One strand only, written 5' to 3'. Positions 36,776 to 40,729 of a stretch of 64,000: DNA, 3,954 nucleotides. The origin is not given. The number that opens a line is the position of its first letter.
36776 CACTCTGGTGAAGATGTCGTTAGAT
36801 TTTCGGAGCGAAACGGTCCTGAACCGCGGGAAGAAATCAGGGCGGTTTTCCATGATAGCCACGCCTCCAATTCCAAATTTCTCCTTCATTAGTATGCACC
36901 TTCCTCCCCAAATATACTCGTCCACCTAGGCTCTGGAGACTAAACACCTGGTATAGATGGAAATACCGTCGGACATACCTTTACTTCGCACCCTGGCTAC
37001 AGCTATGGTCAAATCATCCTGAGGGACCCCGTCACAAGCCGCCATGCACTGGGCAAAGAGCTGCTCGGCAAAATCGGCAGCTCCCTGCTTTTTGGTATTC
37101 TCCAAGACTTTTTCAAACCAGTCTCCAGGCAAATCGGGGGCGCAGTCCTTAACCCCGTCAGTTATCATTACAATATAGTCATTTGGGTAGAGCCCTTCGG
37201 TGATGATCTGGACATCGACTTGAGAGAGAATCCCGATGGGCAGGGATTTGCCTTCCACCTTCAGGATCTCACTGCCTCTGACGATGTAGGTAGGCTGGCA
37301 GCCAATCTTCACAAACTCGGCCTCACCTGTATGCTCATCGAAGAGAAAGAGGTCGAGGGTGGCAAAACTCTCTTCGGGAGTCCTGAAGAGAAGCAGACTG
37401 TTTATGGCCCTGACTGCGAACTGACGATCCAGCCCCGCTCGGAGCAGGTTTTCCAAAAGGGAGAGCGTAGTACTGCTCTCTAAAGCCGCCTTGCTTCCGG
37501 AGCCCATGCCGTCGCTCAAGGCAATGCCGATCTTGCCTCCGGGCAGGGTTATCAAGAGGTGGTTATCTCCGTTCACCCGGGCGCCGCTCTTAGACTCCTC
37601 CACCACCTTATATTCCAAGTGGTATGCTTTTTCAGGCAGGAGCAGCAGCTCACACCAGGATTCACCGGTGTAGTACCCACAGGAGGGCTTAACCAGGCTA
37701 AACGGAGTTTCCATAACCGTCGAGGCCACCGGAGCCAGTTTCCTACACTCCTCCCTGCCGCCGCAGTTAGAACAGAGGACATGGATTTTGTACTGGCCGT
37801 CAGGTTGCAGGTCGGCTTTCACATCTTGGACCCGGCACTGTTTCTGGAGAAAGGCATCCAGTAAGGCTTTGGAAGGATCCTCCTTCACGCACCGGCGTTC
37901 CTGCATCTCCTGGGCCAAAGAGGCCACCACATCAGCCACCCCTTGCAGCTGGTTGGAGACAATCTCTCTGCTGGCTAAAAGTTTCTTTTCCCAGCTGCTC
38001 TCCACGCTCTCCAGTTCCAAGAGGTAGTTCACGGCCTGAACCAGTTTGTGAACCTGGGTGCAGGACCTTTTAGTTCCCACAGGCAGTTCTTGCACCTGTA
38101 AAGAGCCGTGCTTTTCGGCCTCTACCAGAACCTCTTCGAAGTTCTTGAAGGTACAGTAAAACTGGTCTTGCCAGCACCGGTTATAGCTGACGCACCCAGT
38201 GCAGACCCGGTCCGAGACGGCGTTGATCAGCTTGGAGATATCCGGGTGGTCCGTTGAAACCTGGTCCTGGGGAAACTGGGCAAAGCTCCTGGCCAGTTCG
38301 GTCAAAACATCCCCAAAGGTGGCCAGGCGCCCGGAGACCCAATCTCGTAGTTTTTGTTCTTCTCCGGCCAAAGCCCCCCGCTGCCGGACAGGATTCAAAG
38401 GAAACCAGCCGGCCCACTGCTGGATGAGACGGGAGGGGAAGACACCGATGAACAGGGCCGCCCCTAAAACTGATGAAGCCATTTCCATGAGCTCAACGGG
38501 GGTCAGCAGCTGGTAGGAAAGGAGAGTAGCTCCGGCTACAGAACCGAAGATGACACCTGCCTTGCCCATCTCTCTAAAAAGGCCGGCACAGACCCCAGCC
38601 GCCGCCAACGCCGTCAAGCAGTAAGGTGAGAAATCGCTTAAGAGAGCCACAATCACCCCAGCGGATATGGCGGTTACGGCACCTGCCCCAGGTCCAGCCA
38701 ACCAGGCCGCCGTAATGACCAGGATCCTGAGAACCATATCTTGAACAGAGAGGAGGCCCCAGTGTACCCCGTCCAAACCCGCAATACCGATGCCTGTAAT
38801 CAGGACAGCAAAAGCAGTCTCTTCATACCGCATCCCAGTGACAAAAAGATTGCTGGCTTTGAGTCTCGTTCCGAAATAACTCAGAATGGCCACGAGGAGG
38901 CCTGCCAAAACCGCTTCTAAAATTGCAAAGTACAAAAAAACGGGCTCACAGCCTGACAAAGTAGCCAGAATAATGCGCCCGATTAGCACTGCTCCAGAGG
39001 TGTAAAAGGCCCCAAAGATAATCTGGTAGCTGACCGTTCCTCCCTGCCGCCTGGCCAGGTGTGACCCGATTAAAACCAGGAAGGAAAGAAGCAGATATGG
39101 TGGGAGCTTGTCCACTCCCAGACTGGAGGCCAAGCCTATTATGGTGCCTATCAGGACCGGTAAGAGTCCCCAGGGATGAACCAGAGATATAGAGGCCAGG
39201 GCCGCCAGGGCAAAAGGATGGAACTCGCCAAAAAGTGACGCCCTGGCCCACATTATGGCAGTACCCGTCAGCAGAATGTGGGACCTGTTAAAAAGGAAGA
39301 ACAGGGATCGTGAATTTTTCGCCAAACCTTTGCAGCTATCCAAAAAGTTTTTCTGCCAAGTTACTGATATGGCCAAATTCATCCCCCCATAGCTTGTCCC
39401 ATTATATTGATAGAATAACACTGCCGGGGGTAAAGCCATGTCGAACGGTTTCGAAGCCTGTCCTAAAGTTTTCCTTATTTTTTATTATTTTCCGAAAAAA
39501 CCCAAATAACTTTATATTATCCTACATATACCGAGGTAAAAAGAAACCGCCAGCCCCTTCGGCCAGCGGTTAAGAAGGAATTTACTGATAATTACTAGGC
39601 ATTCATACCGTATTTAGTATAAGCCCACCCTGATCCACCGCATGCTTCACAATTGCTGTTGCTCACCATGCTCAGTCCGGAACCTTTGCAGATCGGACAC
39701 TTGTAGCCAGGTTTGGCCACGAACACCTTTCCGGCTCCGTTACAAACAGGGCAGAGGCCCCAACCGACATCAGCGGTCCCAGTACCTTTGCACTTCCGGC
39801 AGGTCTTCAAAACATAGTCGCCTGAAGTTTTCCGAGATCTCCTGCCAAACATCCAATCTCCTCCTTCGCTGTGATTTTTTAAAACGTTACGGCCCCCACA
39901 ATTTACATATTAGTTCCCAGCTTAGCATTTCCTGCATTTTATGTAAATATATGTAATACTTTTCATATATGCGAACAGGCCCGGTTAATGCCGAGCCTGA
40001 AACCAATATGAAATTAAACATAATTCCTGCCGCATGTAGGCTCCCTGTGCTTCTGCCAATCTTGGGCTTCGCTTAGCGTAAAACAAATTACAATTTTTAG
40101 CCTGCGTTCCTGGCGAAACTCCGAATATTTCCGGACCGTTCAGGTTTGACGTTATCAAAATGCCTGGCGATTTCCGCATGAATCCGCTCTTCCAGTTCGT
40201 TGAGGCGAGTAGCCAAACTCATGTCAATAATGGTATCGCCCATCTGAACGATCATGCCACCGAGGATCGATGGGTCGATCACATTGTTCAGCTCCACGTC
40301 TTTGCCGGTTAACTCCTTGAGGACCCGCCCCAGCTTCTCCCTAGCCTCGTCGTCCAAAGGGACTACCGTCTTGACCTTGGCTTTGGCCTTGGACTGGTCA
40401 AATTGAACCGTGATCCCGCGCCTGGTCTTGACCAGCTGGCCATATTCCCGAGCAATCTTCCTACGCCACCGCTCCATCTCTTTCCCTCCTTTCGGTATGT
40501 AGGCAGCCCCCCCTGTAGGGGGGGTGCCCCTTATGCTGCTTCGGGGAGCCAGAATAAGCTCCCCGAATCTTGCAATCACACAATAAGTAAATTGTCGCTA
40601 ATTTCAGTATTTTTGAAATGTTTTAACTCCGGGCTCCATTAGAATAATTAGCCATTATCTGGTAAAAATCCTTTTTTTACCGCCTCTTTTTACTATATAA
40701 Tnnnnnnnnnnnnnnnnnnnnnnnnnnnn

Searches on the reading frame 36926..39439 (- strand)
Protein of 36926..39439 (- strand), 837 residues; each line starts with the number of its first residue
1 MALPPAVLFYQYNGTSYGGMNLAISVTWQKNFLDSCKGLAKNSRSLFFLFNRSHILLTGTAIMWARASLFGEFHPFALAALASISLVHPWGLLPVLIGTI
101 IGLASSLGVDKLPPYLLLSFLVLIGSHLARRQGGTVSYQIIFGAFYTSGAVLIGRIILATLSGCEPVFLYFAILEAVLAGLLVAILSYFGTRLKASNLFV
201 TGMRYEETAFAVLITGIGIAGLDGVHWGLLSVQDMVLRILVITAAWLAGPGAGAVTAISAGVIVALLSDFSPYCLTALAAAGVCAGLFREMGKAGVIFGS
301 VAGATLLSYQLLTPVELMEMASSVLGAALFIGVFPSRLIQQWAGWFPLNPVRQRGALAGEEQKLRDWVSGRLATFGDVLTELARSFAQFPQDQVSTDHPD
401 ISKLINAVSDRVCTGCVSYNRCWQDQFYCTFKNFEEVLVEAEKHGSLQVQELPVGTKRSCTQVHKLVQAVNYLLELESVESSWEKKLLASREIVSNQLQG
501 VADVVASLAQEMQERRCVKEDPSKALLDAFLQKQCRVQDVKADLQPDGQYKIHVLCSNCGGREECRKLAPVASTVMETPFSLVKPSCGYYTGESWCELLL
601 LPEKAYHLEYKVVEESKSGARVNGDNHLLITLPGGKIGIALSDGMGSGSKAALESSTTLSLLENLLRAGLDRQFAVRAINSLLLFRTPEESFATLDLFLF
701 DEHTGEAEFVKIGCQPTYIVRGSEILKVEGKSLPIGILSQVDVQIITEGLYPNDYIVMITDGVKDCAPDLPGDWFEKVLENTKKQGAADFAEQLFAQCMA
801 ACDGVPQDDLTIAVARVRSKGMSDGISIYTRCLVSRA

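Call 71: search_protein_families(library=pfam, proteins=[window:36926-39439:-], max_evalue=0.0001)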
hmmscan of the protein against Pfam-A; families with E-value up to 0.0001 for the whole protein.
window:36926-39439:- (837 aa): 2 families
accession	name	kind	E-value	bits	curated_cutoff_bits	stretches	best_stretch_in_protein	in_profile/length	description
PF19732.4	SpoIIE_N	-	2.3e-68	231.7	27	1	33-620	20-603/605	Stage II sporulation protein E N-terminal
PF07228.17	SpoIIE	-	3.1e-32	112.5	25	1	633-818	1-192/192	Stage II sporulation protein E (SpoIIE)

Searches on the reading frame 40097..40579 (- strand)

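Call 71: search_protein_families(library=pfam, proteins=[window:40097-40579:-], max_evalue=0.0001)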
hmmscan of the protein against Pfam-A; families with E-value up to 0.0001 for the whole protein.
window:40097-40579:- (160 aa): 1 family
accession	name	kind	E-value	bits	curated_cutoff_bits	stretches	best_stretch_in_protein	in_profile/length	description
PF00213.23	OSCP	-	2.9e-21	76.8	22.3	1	62-132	100-171/172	ATP synthase delta (OSCP) subunit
